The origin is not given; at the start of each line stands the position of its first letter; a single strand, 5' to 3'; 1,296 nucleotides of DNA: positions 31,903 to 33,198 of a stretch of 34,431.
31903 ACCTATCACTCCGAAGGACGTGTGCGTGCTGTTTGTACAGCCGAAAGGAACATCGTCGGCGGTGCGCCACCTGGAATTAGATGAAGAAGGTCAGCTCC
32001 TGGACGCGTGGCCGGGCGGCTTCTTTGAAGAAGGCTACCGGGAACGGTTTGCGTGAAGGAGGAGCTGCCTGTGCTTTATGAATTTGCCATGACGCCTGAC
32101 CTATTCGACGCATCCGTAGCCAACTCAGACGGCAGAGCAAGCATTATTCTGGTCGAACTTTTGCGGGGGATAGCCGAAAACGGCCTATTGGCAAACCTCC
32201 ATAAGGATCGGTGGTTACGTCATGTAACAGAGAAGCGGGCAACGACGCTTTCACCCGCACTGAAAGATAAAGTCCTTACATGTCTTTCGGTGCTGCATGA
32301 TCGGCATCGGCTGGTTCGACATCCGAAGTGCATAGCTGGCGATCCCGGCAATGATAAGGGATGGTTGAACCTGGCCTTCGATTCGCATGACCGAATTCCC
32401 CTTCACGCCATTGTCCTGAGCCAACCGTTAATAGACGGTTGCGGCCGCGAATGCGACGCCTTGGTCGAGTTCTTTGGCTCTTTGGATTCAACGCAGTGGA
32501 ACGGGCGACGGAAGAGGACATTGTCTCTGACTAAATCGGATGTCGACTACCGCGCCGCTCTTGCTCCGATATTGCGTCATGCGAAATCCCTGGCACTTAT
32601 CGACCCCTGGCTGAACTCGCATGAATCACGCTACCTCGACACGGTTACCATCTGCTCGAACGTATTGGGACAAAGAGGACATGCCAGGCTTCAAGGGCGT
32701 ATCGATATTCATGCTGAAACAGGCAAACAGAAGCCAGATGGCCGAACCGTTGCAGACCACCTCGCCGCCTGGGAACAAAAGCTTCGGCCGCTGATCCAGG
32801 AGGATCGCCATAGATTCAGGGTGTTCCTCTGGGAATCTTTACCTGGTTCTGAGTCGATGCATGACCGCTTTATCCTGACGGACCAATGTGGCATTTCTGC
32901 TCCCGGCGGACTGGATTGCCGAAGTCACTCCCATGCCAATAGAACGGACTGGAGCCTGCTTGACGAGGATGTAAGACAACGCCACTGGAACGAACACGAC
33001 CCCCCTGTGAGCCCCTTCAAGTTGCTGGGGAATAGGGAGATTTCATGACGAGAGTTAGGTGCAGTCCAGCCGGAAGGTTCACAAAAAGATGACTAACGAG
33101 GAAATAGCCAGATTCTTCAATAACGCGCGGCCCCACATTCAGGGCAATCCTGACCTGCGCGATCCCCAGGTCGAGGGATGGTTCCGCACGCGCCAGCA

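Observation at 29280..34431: Uncharacterised module appended to the hsd genes: helical protein, ABC ATPase (DUF3696-like), HxRx4D protein and SF2 helicase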

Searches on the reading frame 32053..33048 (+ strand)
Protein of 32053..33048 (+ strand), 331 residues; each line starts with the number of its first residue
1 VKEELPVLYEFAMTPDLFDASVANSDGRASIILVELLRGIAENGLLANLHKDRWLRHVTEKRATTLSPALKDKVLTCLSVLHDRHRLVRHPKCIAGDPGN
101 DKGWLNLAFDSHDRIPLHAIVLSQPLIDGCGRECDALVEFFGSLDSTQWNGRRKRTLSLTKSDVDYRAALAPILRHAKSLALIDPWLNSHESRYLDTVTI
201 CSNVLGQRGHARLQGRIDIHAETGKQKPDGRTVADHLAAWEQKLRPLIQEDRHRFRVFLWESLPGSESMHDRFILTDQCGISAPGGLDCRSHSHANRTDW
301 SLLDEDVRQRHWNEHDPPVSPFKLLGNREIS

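Call 6: search_protein_families(library=padloc, proteins=[window:32053-33048:+], max_evalue=0.01)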
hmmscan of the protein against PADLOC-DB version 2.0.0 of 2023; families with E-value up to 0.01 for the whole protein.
window:32053-33048:+ (331 aa): 1 family
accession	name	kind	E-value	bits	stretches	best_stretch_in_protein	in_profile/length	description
PDLC02508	BrxL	-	0.0081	12.5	1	154-292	539-666/698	BrxL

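Call 7: search_protein_families(library=pfam, proteins=[window:32053-33048:+], max_evalue=0.1)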
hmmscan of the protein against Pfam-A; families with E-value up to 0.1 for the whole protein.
window:32053-33048:+ (331 aa): 0 families

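Call 8: search_protein_families(library=ncbifam, proteins=[window:32053-33048:+], max_evalue=0.1)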
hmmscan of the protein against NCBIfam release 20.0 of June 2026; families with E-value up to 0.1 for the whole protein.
window:32053-33048:+ (331 aa): 0 families

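Call 9: find_encoding_contigs(protein=window:32053-33048:+, flank=10000, max_places=6)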
Protein window:32053-33048:+ (331 aa): no gene with exactly this product is on record in the collection.

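Call 10: find_encoding_contigs(protein=window:32053-33045:+, flank=10000, max_places=6)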
Protein seq(331 aa) (331 aa): no gene with exactly this product is on record in the collection.

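Call 12: find_homologous_proteins(query=window:32053-33045:+, max_evalue=0.001)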
Query seq(331 aa) (331 aa): 254 proteins with E <= 0.001 among 1823 candidates; the best 120 are listed.
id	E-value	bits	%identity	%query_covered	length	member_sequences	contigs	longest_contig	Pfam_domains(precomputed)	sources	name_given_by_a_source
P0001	3.3e-203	692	93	98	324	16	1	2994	-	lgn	-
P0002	1.0e-196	671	88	100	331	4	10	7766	-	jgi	jgi:hypothetical protein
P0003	1.1e-194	664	89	98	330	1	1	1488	-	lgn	-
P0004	1.5e-192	657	86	98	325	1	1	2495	-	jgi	jgi:hypothetical protein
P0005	1.9e-190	651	85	98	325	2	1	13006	-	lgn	-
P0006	3.5e-190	650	85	98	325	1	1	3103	-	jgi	-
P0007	5.2e-190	649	82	100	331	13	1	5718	-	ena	-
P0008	4.8e-189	646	86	98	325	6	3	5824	-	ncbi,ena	-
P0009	5.7e-188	642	86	98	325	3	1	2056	-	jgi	-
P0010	8.1e-187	639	83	98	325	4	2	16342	-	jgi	-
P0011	1.5e-186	638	84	98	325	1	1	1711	-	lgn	-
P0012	3.3e-186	637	83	98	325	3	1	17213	-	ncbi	-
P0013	5.6e-185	633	84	96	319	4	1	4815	-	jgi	jgi:hypothetical protein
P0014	2.5e-184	630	82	98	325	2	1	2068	-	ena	-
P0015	3.0e-183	627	81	98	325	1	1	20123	-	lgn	-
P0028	8.5e-176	602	78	98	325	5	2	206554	-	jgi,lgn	-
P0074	7.1e-133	461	62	98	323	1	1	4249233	-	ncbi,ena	-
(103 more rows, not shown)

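Call 13: find_encoding_contigs(protein=P0028, flank=10000, max_places=3)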
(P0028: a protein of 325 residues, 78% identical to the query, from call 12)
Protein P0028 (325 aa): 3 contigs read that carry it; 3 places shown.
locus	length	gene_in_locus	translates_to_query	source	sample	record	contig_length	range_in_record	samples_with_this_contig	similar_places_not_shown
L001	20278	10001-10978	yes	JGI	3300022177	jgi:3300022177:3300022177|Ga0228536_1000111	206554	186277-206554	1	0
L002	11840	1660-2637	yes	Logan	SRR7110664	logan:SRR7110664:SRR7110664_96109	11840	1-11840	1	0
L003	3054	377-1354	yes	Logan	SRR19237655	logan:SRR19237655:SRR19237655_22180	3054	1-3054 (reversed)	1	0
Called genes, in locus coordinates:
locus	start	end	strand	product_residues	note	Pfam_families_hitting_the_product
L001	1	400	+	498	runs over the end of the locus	PF06956:RtcR, PF22208:Cas_Csm6_CARF (faint), PF00158:Sigma54_activat, PF14532:Sigma54_activ_2, PF07728:AAA_5 (weak), PF25601:AAA_lid_14, PF02954:HTH_8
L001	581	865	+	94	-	-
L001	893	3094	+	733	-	PF04313:HSDR_N (weak), PF00270:DEAD, PF04851:ResIII, PF18766:SWI2_SNF2, PF00271:Helicase_C (weak), PF08463:EcoEI_R_C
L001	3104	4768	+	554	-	PF12161:HsdM_N, PF02384:N6_Mtase, PF01170:UPF0020 (weak), PF02384:N6_Mtase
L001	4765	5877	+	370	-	PF13784:Fic_N, PF02661:Fic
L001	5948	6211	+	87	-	-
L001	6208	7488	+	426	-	PF01420:Methylase_S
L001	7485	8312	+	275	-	PF12686:DUF3800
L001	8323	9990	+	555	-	PF02463:SMC_N (weak), PF13175:AAA_15 (weak), PF13304:AAA_21, PF13175:AAA_15, PF12476:DUF3696 (weak)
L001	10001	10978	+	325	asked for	-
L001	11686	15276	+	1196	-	PF18731:HEPN_Swt1, PF00176:SNF2-rel_dom, PF04851:ResIII, PF00271:Helicase_C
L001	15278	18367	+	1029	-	PF25794:SACS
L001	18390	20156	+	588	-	-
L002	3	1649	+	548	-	?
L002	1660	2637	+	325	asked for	-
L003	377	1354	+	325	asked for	-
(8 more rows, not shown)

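Call 14: find_encoding_contigs(protein=P0074, flank=10000, max_places=2)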
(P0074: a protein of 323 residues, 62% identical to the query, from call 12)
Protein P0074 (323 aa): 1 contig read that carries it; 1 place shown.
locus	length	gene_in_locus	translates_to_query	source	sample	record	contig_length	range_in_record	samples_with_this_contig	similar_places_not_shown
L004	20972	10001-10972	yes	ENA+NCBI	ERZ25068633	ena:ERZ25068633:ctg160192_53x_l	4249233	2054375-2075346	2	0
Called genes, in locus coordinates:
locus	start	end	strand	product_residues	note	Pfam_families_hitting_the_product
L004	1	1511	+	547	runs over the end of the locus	PF00501:AMP-binding, PF13193:AMP-binding_C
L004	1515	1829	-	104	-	PF03658:Ub-RnfH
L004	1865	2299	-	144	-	PF10604:Polyketide_cyc2, PF03364:Polyketide_cyc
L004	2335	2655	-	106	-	-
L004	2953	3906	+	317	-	PF02574:S-methyl_trans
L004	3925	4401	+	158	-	PF01668:SmpB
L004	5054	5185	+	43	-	-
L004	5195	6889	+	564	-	PF12161:HsdM_N, PF02384:N6_Mtase, PF01170:UPF0020, PF02384:N6_Mtase, PF07669:Eco57I (weak)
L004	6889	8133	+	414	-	PF01420:Methylase_S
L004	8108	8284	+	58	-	-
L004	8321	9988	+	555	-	PF02463:SMC_N (weak), PF13175:AAA_15, PF13476:AAA_23 (weak), PF13304:AAA_21, PF13175:AAA_15, PF12476:DUF3696 (weak)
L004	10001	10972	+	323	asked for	-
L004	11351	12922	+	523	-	PF12161:HsdM_N, PF02384:N6_Mtase, PF05175:MTS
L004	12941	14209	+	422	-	PF01420:Methylase_S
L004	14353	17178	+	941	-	PF04313:HSDR_N, PF04851:ResIII, PF18766:SWI2_SNF2, PF22679:T1R_D3-like, PF12008:EcoR124_C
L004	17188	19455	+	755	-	PF13401:AAA_22 (faint), PF20720:nSTAND3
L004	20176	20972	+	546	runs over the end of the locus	PF14130:Cap4_nuclease (faint), PF13401:AAA_22 (weak), PF20720:nSTAND3 (faint), PF00004:AAA (weak)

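Call 18: find_related_loci(query=A1, collection=genome_contigs, flank=10000)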
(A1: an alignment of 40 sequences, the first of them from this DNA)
Query A1 (331 aa) in genome_contigs; peptide patterns used: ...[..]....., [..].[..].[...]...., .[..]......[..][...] (x = any residue, [..] = any of these).
213 stretches matched a pattern; 22 encode a relative of the query (tblastn E <= 1e-3); 21 distinct loci.
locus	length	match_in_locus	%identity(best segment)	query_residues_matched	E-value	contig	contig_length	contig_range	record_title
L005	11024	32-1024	94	1-331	0e+0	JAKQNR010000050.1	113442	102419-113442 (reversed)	MAG: bacterium isolate USDV_metabat.161 k141_232711, whole genome shotgun sequence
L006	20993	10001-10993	94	1-331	0e+0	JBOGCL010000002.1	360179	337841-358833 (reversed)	Anaerohalosphaeraceae bacterium U12dextr 2, whole genome shotgun sequence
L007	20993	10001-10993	93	1-331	0e+0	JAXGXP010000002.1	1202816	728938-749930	MAG: Syntrophobacteraceae bacterium isolate AnMBR.bin493 bin493_2, whole genome shotgun sequence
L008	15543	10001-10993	91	1-331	0e+0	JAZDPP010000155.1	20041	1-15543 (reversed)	MAG: Pseudomonadota bacterium isolate MEGAHIT-group-0.852 k141_13280810, whole genome shotgun sequence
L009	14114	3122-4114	89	1-331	0e+0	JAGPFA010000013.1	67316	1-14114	MAG: Syntrophaceae bacterium isolate Gw_SlDig_bin_144 Gw_SlDig_502_length_67316_cov_15.021938, whole genome shotgun sequ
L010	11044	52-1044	83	1-331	0e+0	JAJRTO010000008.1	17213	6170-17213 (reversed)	MAG: Candidatus Poribacteria bacterium isolate Dive96_bin1.70 k141_68118, whole genome shotgun sequence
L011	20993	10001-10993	76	1-331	6e-169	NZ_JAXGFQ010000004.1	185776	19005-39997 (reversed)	Moorella naiadis (nom. illeg.) strain AZ13.I AZ13_I_contig_3, whole genome shotgun sequence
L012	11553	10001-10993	85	1-331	0e+0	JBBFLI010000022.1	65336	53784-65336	MAG: Desulfobacterales bacterium isolate Uz-U4-21 NODE_22_length_65336_cov_9.132089, whole genome shotgun sequence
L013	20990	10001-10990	67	1-330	7e-148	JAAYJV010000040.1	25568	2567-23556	MAG: Candidatus Hydrogenedens sp. isolate AS10tlH2TH_339 91823_AS10, whole genome shotgun sequence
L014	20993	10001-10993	63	1-331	1e-145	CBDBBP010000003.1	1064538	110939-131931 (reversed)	MAG: Arenicellales bacterium isolate 30f20f54-89b0-4b51-9158-1170f9f4a376 genome assembly, contig: contig_3, whole genom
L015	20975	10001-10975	62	5-330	5e-137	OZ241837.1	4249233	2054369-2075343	MAG: Arenicellales bacterium isolate e136e302-b5bb-49f9-86ed-29cc4dfdc771 genome assembly, chromosome: 1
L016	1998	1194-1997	65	4-271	1e-122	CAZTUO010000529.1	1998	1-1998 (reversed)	MAG TPA_asm: uncultured Nitrospira sp. isolate binchicken_co30_85 genome assembly, contig: NODE_25283_length_1998_cov_3.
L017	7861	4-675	70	107-330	2e-107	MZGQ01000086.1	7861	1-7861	MAG: Desulfococcus sp. 4484_241 ex4484_241_scaffold_10746, whole genome shotgun sequence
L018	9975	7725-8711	65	1-330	2e-142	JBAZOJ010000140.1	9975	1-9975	MAG: Candidatus Brocadiia bacterium isolate SO_2017_LW4_91 scaffold_13019_c1_LW137-91_2017, whole genome shotgun sequenc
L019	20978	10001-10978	55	5-330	2e-104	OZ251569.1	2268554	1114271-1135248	MAG: Thermodesulfobacteriota bacterium isolate 35404873-1dcd-4dbd-b155-cc8a8283caff genome assembly, chromosome: 1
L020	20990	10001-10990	48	3-330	9e-97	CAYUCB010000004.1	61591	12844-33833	MAG TPA_asm: uncultured Caldilineaceae bacterium isolate binchicken_co186_200 genome assembly, contig: NODE_410_length_6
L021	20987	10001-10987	49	7-330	2e-94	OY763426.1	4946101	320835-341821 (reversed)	MAG: Candidatus Binatia bacterium isolate bff738c7-9683-4f94-b287-c2cb1e0b670a genome assembly, chromosome: 1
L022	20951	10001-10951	40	7-323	4e-73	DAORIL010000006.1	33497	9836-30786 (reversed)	MAG TPA_asm: Pyrinomonadaceae bacterium isolate AMR_MDS_5578 NODE_106_length_33497_cov_8.324024, whole genome shotgun se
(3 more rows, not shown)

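Call 22: search_protein_families(library=padloc, alignment_id=A1, max_evalue=1)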
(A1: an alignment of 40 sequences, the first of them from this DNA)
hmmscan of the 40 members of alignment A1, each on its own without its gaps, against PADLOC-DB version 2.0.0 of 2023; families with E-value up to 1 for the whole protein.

A. member 1, seq(331 aa): 1 family
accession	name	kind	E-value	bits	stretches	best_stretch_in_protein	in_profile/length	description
PDLC02508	BrxL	-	0.0081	12.5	1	154-292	539-666/698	BrxL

B. families by the number of members that match (of 40 scanned): 5 families
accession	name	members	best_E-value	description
PDLC02508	BrxL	24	2.1e-07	BrxL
PDLC03880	NsnC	2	0.0068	-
PDLC00311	PtuA1|PtuA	1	0.018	AAA ATPase domain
PDLC02924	HNH_I-A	1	0.02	-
PDLC04987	PDC-S28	1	0.052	-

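Call 27: predict_structure(alignment_id=A1)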
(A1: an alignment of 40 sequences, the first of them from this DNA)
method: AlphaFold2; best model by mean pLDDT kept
length: 331 residues; sequences in the alignment: 40
mean_pLDDT: 91.4   pTM: 0.88
mean pLDDT of the five models: 91.4, 91.0, 90.7, 86.4, 86.4
residues with pLDDT >= 90: 248; 70-90: 75; 50-70: 6; < 50: 2
segments of 3 or more residues with pLDDT < 50: none
pLDDT, mean of each block of 10 residues (from residue 1): 65 95 88 96 92 93 95 97 93 82 92 91 93 91 91 86 93 93 97 95 87 92 95 98 97 97 85 95 93 83 94 89 96 89
secondary structure, 60 per line:
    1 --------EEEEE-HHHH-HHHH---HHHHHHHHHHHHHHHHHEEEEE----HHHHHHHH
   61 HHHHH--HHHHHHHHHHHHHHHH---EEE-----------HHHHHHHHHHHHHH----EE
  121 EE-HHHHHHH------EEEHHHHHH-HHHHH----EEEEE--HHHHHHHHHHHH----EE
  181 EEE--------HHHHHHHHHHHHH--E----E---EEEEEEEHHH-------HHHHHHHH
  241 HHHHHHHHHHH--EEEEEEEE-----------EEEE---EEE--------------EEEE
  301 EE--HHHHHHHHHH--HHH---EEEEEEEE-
elements in order: E9-13 H15-18 H20-23 H27-43 E44-48 H53-65 H68-83 E87-89 H101-114 E119-122 H124-130 E137-139 H140-145 H147-151 E156-160 H163-174 E179-183 H192-204 E216-222 H233-251 E254-261 E273-276 E280-282 E297-302 H305-314 E323-330

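Call 34: fold_search(model_id=the predicted structure, library=pdb)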
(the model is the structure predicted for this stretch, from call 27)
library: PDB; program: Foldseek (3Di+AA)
matches with E <= 10: 885; with E <= 0.001: 4
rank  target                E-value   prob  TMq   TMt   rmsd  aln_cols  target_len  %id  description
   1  4urj_C                4.8e-05  1.00  0.28  0.47   6.7       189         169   10  Crystal structure of human BJ-TSA-9 (released 2014-10-01)
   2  6ehi_B                6.6e-04  1.00  0.28  0.50   6.2       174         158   10  NucT from Helicobacter pylori (released 2018-01-17)
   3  8v07_D                7.0e-04  1.00  0.29  0.25   6.0       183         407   10  Crystal structure of mouse PLD3 co-crystallized with 5'Pi-ssDNA for 30 days (released 2024-03-13)
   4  7wu1_B                8.9e-04  1.00  0.28  0.19   7.1       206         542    9  Crystal structure of phospholipase D from Moritella sp. JT01 (released 2023-02-08)
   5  1byr                  1.4e-03  1.00  0.32  0.58   5.4       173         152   10  CRYSTAL STRUCTURE OF A PHOSPHOLIPASE D FAMILY MEMBER, NUC FROM SALMONELLA TYPHIMURIUM (released 1999-10-19)
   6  8v07_C                1.4e-03  1.00  0.26  0.22   5.9       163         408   17  Crystal structure of mouse PLD3 co-crystallized with 5'Pi-ssDNA for 30 days (released 2024-03-13)
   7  9vbh_A                1.4e-03  0.99  0.31  0.26   5.9       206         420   11  Cryo-EM structure of human PLD3 bound to ssDNA (poly(T)) (released 2025-12-24)
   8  5bpd_D                1.4e-03  0.87  0.25  0.30  22.9       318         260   10  Structure of TrmBL2, an archaeal chromatin protein, shows a novel mode of DNA binding. (released 2015-09-02)
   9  4ggj                  1.6e-03  1.00  0.25  0.43   5.7       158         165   18  Crystal structure of Zucchini from mouse (mZuc / PLD6 / MitoPLD) (released 2012-10-10)
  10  7clg_B                1.7e-03  1.00  0.30  0.14   6.0       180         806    8  Crystal structure of the ATP-dependent restriction endonuclease SauUSI (released 2021-01-20)
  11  8v07_A                1.8e-03  0.98  0.28  0.24   6.3       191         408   12  Crystal structure of mouse PLD3 co-crystallized with 5'Pi-ssDNA for 30 days (released 2024-03-13)
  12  8q1k_A                1.9e-03  0.99  0.30  0.25   6.0       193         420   10  Structural analysis of PLD3 reveals insights into the mechanism of lysosomal 5' exonuclease-mediated nucleic acid degr (released 2023-12-06)
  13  7js7_B                2.3e-03  1.00  0.32  0.23   5.3       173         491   12  Phospholipase D engineered mutant (TNYR) H442 covalent adduct with 1-inositol phosphate (released 2021-04-28)
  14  9vbg_A                2.3e-03  0.99  0.30  0.25   6.0       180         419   10  Cryo-EM structure of human PLD3 apo form (released 2025-12-24)
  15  6oho_A                2.5e-03  0.98  0.22  0.14   6.8       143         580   13  Structure of human Phospholipase D2 catalytic domain (released 2020-02-19)
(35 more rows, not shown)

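Call 38: search_protein_families(library=pfam, proteins=[L006:11007-12896:+, L006:12900-13121:+, L007:7511-8335:+, L009:365-1420:+, L013:6979-8250:+, L013:5111-6955:+], max_evalue=0.01)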
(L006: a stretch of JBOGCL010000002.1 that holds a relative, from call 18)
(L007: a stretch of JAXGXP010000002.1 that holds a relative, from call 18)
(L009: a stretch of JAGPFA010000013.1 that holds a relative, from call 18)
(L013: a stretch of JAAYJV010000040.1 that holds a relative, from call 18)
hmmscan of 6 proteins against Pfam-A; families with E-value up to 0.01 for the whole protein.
L006:11007-12896:+ (629 aa): 5 families
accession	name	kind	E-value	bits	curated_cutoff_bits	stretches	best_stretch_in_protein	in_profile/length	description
PF04851.21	ResIII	-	9.8e-25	87.8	22.5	1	32-201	3-164/164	Type III restriction enzyme, res subunit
PF00271.37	Helicase_C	-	4.2e-14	53.2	23.5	1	291-389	11-109/110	Helicase conserved C-terminal domain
PF00270.35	DEAD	-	1.2e-06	28.8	26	1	52-200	14-161/167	DEAD/DEAH box helicase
PF18766.7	SWI2_SNF2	-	9.3e-05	22.6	26.7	1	136-229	91-188/221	SWI2/SNF2 ATPase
PF13578.12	Methyltransf_24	-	0.0016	19.7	26.3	0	134-175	43-80/105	Methyltransferase domain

L006:12900-13121:+ (73 aa): 1 family
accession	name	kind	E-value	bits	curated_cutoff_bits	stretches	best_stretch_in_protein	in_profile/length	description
PF19788.4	DUF6272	-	0.0061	16.7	26.6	1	3-72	10-80/134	Family of unknown function (DUF6272)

L007:7511-8335:+ (274 aa): 1 family
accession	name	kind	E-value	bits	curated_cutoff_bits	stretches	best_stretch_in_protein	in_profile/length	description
PF12686.12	DUF3800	-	3.8e-14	54.1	21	1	3-211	1-147/149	Protein of unknown function (DUF3800)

L009:365-1420:+ (351 aa): 1 family
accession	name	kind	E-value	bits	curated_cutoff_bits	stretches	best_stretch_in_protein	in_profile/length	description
PF13310.11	Virulence_RhuM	-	1.9e-115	384.9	33.7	1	69-312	1-248/252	Virulence protein RhuM family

L013:6979-8250:+ (423 aa): 1 family
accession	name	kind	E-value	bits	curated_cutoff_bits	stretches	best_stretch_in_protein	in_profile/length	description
PF09903.14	DUF2130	-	1.5e-58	198.6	26.7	1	164-407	4-253/255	Uncharacterized protein conserved in bacteria (DUF2130)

L013:5111-6955:+ (614 aa): 9 families
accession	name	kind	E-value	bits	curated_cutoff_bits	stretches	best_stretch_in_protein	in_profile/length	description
PF13175.12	AAA_15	-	3.5e-70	238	32.1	1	14-387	1-373/374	AAA ATPase domain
PF11398.14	DUF2813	-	4.9e-14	52.9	21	2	14-65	1-51/372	Protein of unknown function (DUF2813)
PF13304.12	AAA_21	-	2.1e-11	44.9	27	1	38-387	1-302/304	AAA domain, putative AbiEii toxin, Type IV TA system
PF02463.25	SMC_N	-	3.8e-07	30.2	40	1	16-60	2-48/220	RecF/RecN/SMC N terminal domain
PF13476.12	AAA_23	-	8.6e-06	27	27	1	18-256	1-166/201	AAA domain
PF13401.12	AAA_22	-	0.00075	20.3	27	0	37-89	6-45/130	AAA domain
PF13555.12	AAA_29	-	0.0016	18.6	27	1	16-63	1-49/61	P-loop containing region of AAA domain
PF13514.12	AAA_27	-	0.0037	17.3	22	0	14-62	1-52/206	AAA domain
PF00005.33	ABC_tran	-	0.0062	17.6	25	0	33-78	8-56/137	ABC transporter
